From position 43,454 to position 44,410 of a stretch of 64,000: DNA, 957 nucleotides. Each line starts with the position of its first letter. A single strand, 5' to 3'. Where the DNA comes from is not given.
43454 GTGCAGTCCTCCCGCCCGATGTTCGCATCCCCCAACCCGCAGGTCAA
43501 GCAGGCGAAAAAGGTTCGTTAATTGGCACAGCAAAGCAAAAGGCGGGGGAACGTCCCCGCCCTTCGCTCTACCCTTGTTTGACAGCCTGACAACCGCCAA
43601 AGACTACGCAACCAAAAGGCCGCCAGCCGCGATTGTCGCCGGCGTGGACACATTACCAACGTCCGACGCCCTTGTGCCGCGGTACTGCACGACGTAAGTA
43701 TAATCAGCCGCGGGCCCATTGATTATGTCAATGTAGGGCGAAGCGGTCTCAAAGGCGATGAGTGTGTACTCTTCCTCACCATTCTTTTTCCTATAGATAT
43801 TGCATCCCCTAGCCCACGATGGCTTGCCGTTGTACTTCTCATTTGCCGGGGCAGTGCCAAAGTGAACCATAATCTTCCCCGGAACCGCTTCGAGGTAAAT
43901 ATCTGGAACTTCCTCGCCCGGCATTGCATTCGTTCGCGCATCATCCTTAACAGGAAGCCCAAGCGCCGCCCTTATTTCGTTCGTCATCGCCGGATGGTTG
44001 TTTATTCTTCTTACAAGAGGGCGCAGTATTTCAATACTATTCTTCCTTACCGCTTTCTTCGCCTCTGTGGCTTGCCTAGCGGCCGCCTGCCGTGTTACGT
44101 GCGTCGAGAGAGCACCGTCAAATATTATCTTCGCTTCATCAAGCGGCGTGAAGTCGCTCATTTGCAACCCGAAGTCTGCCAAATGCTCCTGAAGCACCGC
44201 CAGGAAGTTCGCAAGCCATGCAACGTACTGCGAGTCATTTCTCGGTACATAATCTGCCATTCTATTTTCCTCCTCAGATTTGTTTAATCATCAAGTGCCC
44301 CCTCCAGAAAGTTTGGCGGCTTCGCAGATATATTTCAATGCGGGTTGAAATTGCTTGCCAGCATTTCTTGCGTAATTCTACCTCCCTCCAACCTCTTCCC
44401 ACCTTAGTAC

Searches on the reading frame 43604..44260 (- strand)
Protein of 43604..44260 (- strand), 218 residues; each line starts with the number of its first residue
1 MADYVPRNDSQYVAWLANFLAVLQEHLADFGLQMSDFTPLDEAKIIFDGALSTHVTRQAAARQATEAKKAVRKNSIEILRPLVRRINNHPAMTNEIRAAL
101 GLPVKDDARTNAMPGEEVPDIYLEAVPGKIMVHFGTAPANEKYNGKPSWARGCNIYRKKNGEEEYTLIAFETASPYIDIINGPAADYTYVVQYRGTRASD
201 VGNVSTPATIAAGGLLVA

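Call 8: search_protein_families(library=pfam, proteins=[window:43604-44260:-], max_evalue=0.01)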
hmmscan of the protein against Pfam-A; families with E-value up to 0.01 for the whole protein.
window:43604-44260:- (218 aa): 0 families

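Call 11: find_homologous_proteins(query=window:43604-44260:-, max_evalue=0.001)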
Query window:43604-44260:- (218 aa): 29 proteins with E <= 0.001 among 502 candidates.
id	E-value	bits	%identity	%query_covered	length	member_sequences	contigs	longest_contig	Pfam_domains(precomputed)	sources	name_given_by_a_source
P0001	1.5e-132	458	93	100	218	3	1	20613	-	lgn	-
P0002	5.9e-91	322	65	100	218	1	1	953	-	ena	-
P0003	1.1e-82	295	60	100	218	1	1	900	-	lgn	-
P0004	2.2e-81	290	62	99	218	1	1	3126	-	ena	-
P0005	1.7e-79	284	60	100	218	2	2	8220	-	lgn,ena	-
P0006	2.6e-76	274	58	100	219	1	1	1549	-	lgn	-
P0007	9.3e-76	272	58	98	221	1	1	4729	-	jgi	jgi:hypothetical protein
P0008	5.9e-74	266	55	99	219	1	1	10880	-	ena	-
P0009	9.9e-72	259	58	100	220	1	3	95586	-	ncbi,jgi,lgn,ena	-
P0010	4.5e-71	257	53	99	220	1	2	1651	-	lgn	-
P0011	1.0e-70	256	55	100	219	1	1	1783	-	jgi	jgi:hypothetical protein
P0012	7.1e-70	253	54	97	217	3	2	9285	-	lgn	-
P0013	9.8e-70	252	53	99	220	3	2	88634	-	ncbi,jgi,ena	-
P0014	4.8e-63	231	49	98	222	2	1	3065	-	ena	-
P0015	1.6e-62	229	51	100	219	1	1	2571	-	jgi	jgi:hypothetical protein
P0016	1.4e-60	223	49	99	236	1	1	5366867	-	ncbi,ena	-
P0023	4.3e-56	208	50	99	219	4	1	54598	-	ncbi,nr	ncbi:MAG: hypothetical protein KBC96_10235 [Armatimonadetes bacterium]|nr:hypothetical protein [Arma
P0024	2.2e-55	205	55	81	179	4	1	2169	-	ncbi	-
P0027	4.9e-51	191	45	99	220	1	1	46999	-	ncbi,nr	ncbi:MAG: hypothetical protein KBC96_11380 [Armatimonadetes bacterium]|nr:hypothetical protein [Arma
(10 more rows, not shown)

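Call 12: search_protein_families(library=phrogs, proteins=[window:43604-44260:-], max_evalue=1)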
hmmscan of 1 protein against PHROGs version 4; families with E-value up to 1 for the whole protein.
window:43604-44260:- (218 aa): 1 family
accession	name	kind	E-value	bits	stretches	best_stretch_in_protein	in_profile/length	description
phrog_8503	-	unknown function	0.3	12.3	0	4-18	26-40/76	-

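Call 13: search_protein_families(library=ncbifam, proteins=[window:43604-44260:-], max_evalue=1)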
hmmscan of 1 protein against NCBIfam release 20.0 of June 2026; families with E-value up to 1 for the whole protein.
window:43604-44260:- (218 aa): 0 families

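Call 14: find_encoding_contigs(protein=P0001, flank=5000, max_places=2)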
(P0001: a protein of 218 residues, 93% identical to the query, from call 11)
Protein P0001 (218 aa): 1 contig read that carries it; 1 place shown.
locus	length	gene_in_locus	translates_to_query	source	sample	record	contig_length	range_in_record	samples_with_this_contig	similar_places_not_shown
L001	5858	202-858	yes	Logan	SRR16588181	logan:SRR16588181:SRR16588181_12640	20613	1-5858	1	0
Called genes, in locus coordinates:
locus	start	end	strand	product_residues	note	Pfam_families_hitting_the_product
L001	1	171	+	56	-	?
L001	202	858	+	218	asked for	-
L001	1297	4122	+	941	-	PF00005:ABC_tran (faint), PF02463:SMC_N (faint), PF13191:AAA_16 (faint), PF13304:AAA_21 (faint), PF13401:AAA_22 (faint), PF13555:AAA_29 (faint), PF17760:UvrA_inter, PF17755:UvrA_DNA-bind, +1 more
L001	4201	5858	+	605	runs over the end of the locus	PF01541:GIY-YIG (weak), PF27096:UvrC_M, PF02151:UVR, PF22920:UvrC_RNaseH, PF00633:HHH (faint), PF08459:UvrC_RNaseH_dom, PF14520:HHH_5, PF12826:HHH_2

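Call 15: find_encoding_contigs(protein=P0009, flank=5000, max_places=2)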
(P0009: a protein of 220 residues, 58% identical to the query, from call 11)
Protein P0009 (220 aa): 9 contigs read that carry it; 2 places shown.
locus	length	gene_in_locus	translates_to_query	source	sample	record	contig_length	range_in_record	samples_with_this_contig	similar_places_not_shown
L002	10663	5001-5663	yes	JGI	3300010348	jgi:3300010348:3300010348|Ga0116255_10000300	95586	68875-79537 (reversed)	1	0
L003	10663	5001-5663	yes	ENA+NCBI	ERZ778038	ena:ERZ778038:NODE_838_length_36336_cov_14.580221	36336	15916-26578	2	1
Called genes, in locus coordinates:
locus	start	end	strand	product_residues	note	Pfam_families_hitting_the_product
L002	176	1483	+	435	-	PF00202:Aminotran_3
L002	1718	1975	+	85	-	-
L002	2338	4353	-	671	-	PF00069:Pkinase, PF01636:APH (faint), PF07714:PK_Tyr_Ser-Thr, PF03109:ABC1 (weak)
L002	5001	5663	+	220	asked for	-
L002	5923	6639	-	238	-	-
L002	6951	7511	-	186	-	PF01814:Hemerythrin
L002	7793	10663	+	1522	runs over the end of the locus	PF04389:Peptidase_M28, PF12704:MacB_PCD, PF02687:FtsX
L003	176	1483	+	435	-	PF00202:Aminotran_3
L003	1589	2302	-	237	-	-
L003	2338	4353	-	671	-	PF00069:Pkinase, PF01636:APH (faint), PF07714:PK_Tyr_Ser-Thr, PF03109:ABC1 (weak)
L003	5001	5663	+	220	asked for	-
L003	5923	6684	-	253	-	-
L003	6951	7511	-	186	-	PF01814:Hemerythrin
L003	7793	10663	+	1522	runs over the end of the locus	PF04389:Peptidase_M28, PF12704:MacB_PCD, PF02687:FtsX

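Call 16: find_encoding_contigs(protein=P0016, flank=5000, max_places=2)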
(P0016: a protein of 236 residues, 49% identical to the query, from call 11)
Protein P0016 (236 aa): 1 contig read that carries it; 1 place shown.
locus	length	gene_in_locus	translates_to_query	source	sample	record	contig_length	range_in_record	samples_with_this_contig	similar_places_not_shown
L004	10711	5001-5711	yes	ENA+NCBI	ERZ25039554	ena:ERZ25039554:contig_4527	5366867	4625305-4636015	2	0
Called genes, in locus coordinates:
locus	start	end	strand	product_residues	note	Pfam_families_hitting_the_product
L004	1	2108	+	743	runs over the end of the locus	PF07719:TPR_2 (faint), PF13428:TPR_14 (faint), PF25199:nSTAND_NTPase5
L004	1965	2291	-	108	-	-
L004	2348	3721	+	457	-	PF28123:DUF8370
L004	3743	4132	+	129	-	-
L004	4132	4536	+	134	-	-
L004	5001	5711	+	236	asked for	-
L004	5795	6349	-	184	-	PF01814:Hemerythrin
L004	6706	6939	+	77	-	PF04341:DUF485 (weak)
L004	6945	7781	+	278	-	PF00474:SSF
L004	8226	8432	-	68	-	-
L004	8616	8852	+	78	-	-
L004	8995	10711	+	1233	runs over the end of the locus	PF02811:PHP, PF08269:dCache_2, PF17200:sCache_2, PF17201:Cache_3-Cache_2 (weak), PF00989:PAS, PF00571:CBS, PF03445:DUF294, PF10335:DUF294_C, +3 more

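Call 25: find_encoding_contigs(protein=P0013, flank=5000, max_places=2)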
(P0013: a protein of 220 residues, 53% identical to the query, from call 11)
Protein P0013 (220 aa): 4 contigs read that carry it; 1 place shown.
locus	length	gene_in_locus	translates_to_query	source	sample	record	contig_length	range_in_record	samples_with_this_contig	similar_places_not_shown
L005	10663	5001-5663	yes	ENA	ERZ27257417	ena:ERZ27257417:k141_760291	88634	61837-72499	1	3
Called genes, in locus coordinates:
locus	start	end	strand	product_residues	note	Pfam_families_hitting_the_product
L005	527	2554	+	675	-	-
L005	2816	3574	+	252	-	PF13588:HSDR_N_2 (weak)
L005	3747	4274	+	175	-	-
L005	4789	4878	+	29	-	-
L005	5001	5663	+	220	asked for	-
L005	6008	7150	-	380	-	PF09992:NAGPA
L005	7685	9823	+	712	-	PF20581:DUF6785, PF20580:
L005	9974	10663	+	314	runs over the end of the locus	PF04055:Radical_SAM, PF13186:SPASM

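Call 26: find_encoding_contigs(protein=P0023, flank=5000, max_places=1)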
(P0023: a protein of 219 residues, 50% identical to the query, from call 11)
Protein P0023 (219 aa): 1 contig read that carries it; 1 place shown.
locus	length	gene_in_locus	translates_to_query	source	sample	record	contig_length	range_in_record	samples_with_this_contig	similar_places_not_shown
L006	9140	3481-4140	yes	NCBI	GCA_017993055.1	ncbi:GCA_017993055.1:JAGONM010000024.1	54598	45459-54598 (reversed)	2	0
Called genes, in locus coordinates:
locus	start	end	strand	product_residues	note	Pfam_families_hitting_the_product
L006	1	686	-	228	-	PF13623:SurA_N_2 (faint), PF13624:SurA_N_3, PF13616:Rotamase_3, PF00639:Rotamase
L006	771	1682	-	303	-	PF00294:PfkB, PF08543:Phos_pyr_kin (weak)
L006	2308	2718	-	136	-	PF01541:GIY-YIG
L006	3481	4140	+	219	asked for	-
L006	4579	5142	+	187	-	PF13183:Fer4_8, PF13237:Fer4_10 (faint), PF13187:Fer4_9, PF13534:Fer4_17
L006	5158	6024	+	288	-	PF02754:CCG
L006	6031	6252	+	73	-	PF07927:HicA_toxin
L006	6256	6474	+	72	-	PF15919:HicB_lk_antitox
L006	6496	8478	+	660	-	PF07992:Pyr_redox_2 (weak), PF00890:FAD_binding_2 (weak), PF01134:GIDA (faint), PF01266:DAO (weak), PF12831:FAD_oxidored, PF13450:NAD_binding_8, PF00037:Fer4 (weak), PF00037:Fer4 (weak), +10 more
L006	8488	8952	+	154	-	PF02662:FlpD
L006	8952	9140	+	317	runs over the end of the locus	PF04432:FrhB_FdhB_C (weak), PF12797:Fer4_2 (faint), PF13237:Fer4_10 (faint), PF00037:Fer4 (faint), PF13183:Fer4_8 (weak), PF13187:Fer4_9 (weak), PF13534:Fer4_17 (weak)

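Call 27: find_encoding_contigs(protein=P0027, flank=5000, max_places=1)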
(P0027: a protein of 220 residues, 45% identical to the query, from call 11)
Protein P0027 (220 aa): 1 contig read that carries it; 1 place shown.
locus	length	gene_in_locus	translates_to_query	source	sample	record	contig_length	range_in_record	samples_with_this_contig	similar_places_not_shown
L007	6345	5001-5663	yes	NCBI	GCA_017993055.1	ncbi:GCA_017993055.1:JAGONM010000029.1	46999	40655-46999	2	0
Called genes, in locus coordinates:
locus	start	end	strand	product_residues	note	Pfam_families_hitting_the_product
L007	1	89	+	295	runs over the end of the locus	PF01408:GFO_IDH_MocA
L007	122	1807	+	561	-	PF00400:WD40 (faint), PF23381:Beta-prop_IFT122_1st (faint), PF13360:PQQ_2 (faint), PF13570:Beta-prop_ACSF4, PF23414:Beta-prop_EML_2 (faint), PF24797:Beta-prop_WDR35_TULP_N (faint), PF12894:ANAPC4_WD40 (faint), PF13428:TPR_14 (faint), +5 more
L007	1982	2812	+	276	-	PF07832:Bse634I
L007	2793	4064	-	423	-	PF00145:DNA_methylase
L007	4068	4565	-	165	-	PF03852:Vsr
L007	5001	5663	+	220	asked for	-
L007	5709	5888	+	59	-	-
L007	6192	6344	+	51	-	?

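Call 30: predict_structure(alignment_id=A1)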
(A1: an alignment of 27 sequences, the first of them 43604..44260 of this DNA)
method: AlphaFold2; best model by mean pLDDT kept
length: 218 residues; sequences in the alignment: 27
mean_pLDDT: 86.2   pTM: 0.46
mean pLDDT of the five models: 86.2, 85.1, 84.5, 83.0, 81.2
residues with pLDDT >= 90: 108; 70-90: 94; 50-70: 8; < 50: 8
segments of 3 or more residues with pLDDT < 50: 107-111
pLDDT, mean of each block of 10 residues (from residue 1): 80 92 91 90 93 94 94 93 86 84 64 70 90 89 82 92 90 91 88 86 89 65
secondary structure, 60 per line:
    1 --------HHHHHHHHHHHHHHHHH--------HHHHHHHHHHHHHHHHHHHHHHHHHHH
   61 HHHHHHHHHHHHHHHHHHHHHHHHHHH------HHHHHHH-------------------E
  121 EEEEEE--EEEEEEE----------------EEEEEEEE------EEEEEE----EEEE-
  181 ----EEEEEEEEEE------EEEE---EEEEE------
elements in order: H9-25 H34-87 H94-100 E120-126 E129-135 E152-159 E166-171 E176-179 E185-194 E201-204 E208-212

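Call 36: fold_search(model_id=the predicted structure, library=pdb)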
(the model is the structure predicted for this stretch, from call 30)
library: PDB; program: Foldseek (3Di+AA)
matches with E <= 10: 1749; with E <= 0.001: 210
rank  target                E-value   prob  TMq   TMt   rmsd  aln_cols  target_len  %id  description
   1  6rpx                  1.5e-05  1.00  0.35  0.31   4.0       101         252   20  Cytokine receptor-like factor 3 C-terminus residues 174-442: native (released 2020-03-25)
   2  6rpy                  1.6e-05  1.00  0.34  0.31   4.0       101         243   20  Cytokine receptor-like factor 3 C-terminus residues 174-442: Hg-SAD derivative (released 2020-03-25)
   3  2haz                  1.6e-05  1.00  0.36  0.70   4.7       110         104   15  Crystal structure of the first fibronectin domain of human NCAM1 (released 2006-10-03)
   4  3d1m_D                2.7e-05  1.00  0.32  0.65   4.6       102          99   20  Crystal Structure of Sonic Hedgehog Bound to the third FNIII domain of CDO (released 2008-09-23)
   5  2xyc                  2.8e-05  1.00  0.36  0.27   4.2       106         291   12  CRYSTAL STRUCTURE OF NCAM2 IGIV-FN3I (released 2011-02-23)
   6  2vkw_B                3.6e-05  1.00  0.36  0.40   4.4       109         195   15  Human NCAM, FN3 domains 1 and 2 (released 2008-02-26)
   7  8x2m_B                4.0e-05  1.00  0.31  0.13   3.5       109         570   13  Cryo-EM structure of the IR/IGF-I complex, conformation 2 (released 2024-11-13)
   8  6rpz                  4.6e-05  1.00  0.35  0.30   4.3       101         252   20  Cytokine receptor-like factor 3 C-terminus residues 174-442: native collected with 1.7A wavelength (released 2020-03-25)
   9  3n1f_C                4.6e-05  1.00  0.33  0.70   2.8       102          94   18  Crystal Structure of IhhN bound to CDOFn3 (released 2010-06-02)
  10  4q58_C                4.8e-05  1.00  0.36  0.43   2.3       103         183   16  Crystal structure of the plectin 1a actin-binding domain/integrin beta 4 fragment complex (released 2014-07-23)
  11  1wk0_MODEL_1_A        4.8e-05  1.00  0.36  0.54   8.8       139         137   12  Solution structure of Fibronectin type III domain derived from human KIAA0970 protein (released 2004-11-29)
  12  2vkx_A                5.1e-05  1.00  0.36  0.40   4.5       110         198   14  Human NCAM, FN3 domains 1 and 2, M610R mutant (released 2008-02-26)
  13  8q6t_I                5.1e-05  1.00  0.36  0.08   3.7       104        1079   14  Helical reconstruction of the relaxed thick filament from FIB milled left ventricular mouse myofibrils (released 2023-11-01)
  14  5t5w_A                5.8e-05  1.00  0.37  0.40   4.2       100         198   16  Structure of an affinity matured lambda-IFN/IFN-lambdaR1/IL-10Rbeta receptor complex (released 2017-03-29)
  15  6tpv_A                7.8e-05  1.00  0.36  0.41   2.8       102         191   15  Crystal structures of FNIII domain one and two of the human leucocyte common antigen-related protein, LAR (released 2020-05-13)
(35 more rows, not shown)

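Call 37: fold_search(model_id=the predicted structure, library=viral)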
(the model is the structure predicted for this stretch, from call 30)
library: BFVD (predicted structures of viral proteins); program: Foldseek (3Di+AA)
matches with E <= 10: 1011; with E <= 0.001: 35
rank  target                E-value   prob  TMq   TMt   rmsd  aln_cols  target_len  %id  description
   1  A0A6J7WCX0            2.5e-05  1.00  0.40  0.11   9.2       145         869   14  Uncharacterized protein [uncultured Caudovirales phage]
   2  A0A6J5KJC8            3.8e-05  1.00  0.34  0.33   9.7       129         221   20  Fibronectin type III [uncultured Caudovirales phage]
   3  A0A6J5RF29            5.1e-05  1.00  0.37  0.44   7.5       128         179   12  Fibronectin type III [uncultured Caudovirales phage]
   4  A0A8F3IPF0            6.1e-05  1.00  0.34  0.11   4.0       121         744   16  (no name in the UniProt tables at hand)
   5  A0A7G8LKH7            7.3e-05  1.00  0.34  0.25   4.5       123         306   17  Minor tail protein [Gordonia phage Love]
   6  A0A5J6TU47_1          1.0e-04  1.00  0.38  0.07   5.0       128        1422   14  (no name in the UniProt tables at hand)
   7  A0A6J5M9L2            1.3e-04  1.00  0.30  0.43  13.7       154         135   14  Uncharacterized protein [uncultured Caudovirales phage]
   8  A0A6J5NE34            1.7e-04  1.00  0.38  0.66   4.9       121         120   12  Fibronectin type III [uncultured Caudovirales phage]
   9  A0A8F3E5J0            2.4e-04  1.00  0.35  0.22   4.7       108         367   24  Minor tail protein [Microbacterium phage Honk]
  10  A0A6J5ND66            2.6e-04  1.00  0.32  0.18   3.9       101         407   17  Fibronectin type III [uncultured Caudovirales phage]
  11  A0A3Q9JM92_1          2.6e-04  1.00  0.35  0.09   7.0       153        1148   17  (no name in the UniProt tables at hand)
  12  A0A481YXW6            2.7e-04  1.00  0.36  0.34   9.4       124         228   17  Fibronectin type-III domain-containing protein [Marseillevirus LCMAC201]
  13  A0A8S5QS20            2.7e-04  1.00  0.34  0.28  15.7       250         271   13  Tencon, FN3-like domain, alternative scaffold.71A [Myoviridae sp. ctgXL3]
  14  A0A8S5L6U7            3.1e-04  1.00  0.37  0.12   4.2       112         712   15  Fibronectin type-III domain-containing protein [Siphoviridae sp. ct45W1]
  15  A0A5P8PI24            3.1e-04  1.00  0.35  0.29   7.7       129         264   14  Major tail protein [Bacillus phage 049ML001]
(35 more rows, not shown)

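Call 39: find_related_loci(query=A1, collection=metagenome_contigs, flank=3000)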
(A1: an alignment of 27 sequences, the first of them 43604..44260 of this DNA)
Query A1 (218 aa) in metagenome_contigs; peptide patterns used: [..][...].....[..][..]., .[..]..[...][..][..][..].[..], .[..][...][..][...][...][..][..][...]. (x = any residue, [..] = any of these).
205 stretches matched a pattern; 22 encode a relative of the query (tblastn E <= 1e-3); 22 distinct loci.
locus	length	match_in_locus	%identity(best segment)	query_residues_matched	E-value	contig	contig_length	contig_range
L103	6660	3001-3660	58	1-218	3e-80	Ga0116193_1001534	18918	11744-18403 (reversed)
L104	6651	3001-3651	53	3-218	3e-76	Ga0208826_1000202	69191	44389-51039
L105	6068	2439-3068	51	3-212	2e-69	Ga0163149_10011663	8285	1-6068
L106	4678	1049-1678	51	3-212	2e-69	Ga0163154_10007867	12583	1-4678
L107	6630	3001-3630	51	3-212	2e-69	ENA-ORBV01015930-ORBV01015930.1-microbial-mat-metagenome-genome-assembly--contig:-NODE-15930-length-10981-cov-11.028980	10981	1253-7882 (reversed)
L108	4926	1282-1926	48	1-214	2e-68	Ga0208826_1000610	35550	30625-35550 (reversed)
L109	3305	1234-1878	48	1-214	1e-68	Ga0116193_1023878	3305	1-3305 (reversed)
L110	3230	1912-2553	50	3-214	1e-66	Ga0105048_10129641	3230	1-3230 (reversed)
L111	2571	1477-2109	51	3-213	7e-67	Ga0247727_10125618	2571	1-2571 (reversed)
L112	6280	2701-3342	50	3-214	1e-65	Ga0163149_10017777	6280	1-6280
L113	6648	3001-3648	46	3-218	1e-63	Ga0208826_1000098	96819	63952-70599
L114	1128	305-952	45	3-218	6e-66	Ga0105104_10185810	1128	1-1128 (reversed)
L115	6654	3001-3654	45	1-218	1e-60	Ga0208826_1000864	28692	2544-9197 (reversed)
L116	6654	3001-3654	45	1-218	9e-59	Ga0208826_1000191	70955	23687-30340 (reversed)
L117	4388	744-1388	47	4-218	1e-58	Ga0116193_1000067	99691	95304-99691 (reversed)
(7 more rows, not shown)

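Call 49: search_protein_representatives(alignment_id=A1)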
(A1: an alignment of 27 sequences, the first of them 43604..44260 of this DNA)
Query: 27 sequences, 219 profile positions. Proteins with E-value up to 0.001 (for the whole library): 3412; up to 1e-10: 976; up to 1e-30: 49. The best 150 are listed.
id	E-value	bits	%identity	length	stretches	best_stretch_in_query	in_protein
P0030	7.9e-91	320.0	-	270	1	2-217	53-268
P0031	1.1e-88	313.0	-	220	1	2-219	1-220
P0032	3.1e-87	308.3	-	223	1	1-218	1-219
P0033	2.3e-84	298.8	-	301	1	2-219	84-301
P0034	4.7e-83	294.6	-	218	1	3-215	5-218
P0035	5.5e-83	294.3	-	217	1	2-219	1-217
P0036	1.6e-81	289.6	-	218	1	2-219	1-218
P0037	9.5e-79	280.5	-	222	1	1-219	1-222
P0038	1.4e-77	276.7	-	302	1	2-219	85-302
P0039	7.1e-76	271.1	-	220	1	1-216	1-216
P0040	7.5e-76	271.0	-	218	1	2-219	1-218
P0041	2.3e-75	269.4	-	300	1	2-215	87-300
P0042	2.8e-72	259.3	-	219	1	1-219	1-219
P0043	6.8e-68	245.0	-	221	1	2-217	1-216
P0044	7.5e-64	231.8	-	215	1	1-215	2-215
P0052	3.4e-56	206.7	-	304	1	3-215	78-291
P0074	1.8e-31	126.0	-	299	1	2-199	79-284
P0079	6.8e-30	120.8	-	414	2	4-115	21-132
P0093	3.6e-27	111.9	-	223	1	2-213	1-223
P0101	4.9e-26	108.1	-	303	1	3-201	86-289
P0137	6.1e-23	98.0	-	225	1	2-209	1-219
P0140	8.2e-23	97.6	-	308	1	1-199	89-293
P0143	8.7e-23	97.5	-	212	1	2-219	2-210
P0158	6.3e-22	94.7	-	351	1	1-192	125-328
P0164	1.5e-21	93.4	-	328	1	3-195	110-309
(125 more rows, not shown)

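Call 51: search_protein_families(library=pfam, proteins=[P0140, P0164, P0158, P0079, P0074, P0101, P0052, P0041], max_evalue=0.1)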
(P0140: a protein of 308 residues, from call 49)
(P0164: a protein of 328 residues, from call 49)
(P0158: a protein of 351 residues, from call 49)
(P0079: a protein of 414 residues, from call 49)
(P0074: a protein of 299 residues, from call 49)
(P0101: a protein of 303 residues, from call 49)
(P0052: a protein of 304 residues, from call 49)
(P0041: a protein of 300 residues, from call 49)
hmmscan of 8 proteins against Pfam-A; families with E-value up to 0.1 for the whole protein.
P0140 (308 aa): 1 family
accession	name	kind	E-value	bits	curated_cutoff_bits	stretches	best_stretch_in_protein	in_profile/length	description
PF04391.17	DUF533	-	0.069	13.1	29.6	0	117-200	29-106/178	Protein of unknown function (DUF533)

P0164 (328 aa): 0 families

P0158 (351 aa): 0 families

P0079 (414 aa): 2 families
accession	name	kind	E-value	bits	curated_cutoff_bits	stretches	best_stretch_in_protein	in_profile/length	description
PF19425.4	Csd3_N2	-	0.0014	19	27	0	39-74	15-49/122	Csd3 second domain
PF22122.2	InlK_D2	-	0.051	14.3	26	0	11-51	5-45/112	Internalin K domain D2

P0074 (299 aa): 0 families

P0101 (303 aa): 0 families

P0052 (304 aa): 1 family
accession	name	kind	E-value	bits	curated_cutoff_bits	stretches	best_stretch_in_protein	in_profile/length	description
PF01203.25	T2SSN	-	0.024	15.1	29.6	1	88-151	65-128/211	Type II secretion system (T2SS), protein N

P0041 (300 aa): 0 families

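Call 54: find_homologous_proteins(query=A2, max_evalue=0.00001)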
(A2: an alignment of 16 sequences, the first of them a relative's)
Query A2 (16 sequences) (308 aa, profile of the alignment): 4 proteins with E <= 0.00001 among 8000 candidates.
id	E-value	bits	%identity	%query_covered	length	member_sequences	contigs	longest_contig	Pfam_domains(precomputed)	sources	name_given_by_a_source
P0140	6.0e-75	269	100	100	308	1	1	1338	-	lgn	-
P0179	3.2e-63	231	42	71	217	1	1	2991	-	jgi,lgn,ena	-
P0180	1.5e-61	226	42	71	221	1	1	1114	-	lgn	-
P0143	1.9e-47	180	-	-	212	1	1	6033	-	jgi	jgi:hypothetical protein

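Call 57: find_related_loci(query=A1, collection=viral_contigs, flank=6000)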
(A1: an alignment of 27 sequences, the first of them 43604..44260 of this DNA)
Query A1 (218 aa) in viral_contigs; peptide patterns used: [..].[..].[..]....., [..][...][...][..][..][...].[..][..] (x = any residue, [..] = any of these).
34 stretches matched a pattern, but none encodes a relative of the query by tblastn (E <= 1e-3).

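Call 58: find_homologous_proteins(query=P0093, max_evalue=0.00001)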
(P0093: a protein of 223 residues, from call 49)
Query P0093 (223 aa): 9 proteins with E <= 0.00001 among 776 candidates.
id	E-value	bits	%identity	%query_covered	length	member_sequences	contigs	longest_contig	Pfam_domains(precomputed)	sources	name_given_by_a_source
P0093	1.2e-142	491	100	100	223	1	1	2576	-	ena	-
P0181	2.7e-105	369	76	100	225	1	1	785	-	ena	-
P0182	1.5e-61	226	51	100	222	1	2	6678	-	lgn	-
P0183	1.0e-57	213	48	100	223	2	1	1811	-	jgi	jgi:hypothetical protein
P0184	2.0e-57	212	49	100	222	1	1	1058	-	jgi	jgi:hypothetical protein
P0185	4.1e-55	205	52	89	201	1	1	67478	-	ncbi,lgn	-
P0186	8.0e-54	201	48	99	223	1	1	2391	-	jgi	jgi:hypothetical protein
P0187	2.1e-52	196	46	99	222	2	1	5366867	-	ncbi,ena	-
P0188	1.9e-49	186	46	100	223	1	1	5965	-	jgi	jgi:hypothetical protein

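Call 59: find_encoding_contigs(protein=P0187, flank=4000, max_places=1)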
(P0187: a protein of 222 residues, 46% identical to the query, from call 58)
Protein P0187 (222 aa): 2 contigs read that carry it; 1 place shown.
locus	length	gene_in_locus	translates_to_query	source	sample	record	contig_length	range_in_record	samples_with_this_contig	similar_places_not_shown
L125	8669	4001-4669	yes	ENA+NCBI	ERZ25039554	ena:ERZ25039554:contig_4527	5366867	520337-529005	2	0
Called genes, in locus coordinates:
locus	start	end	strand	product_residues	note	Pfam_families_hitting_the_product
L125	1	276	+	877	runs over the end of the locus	PF10593:Z1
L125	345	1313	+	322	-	PF14390:DUF4420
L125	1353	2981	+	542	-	PF00145:DNA_methylase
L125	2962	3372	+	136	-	PF03852:Vsr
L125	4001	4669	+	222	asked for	-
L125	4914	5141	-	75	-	PF01895:PhoU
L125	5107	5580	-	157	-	PF01895:PhoU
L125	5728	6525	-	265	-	PF00005:ABC_tran, PF02463:SMC_N (faint), PF13175:AAA_15 (weak), PF13304:AAA_21 (faint)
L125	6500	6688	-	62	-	-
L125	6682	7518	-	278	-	PF00528:BPD_transp_1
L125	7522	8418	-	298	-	PF00528:BPD_transp_1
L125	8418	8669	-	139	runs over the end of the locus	PF01451:LMWPc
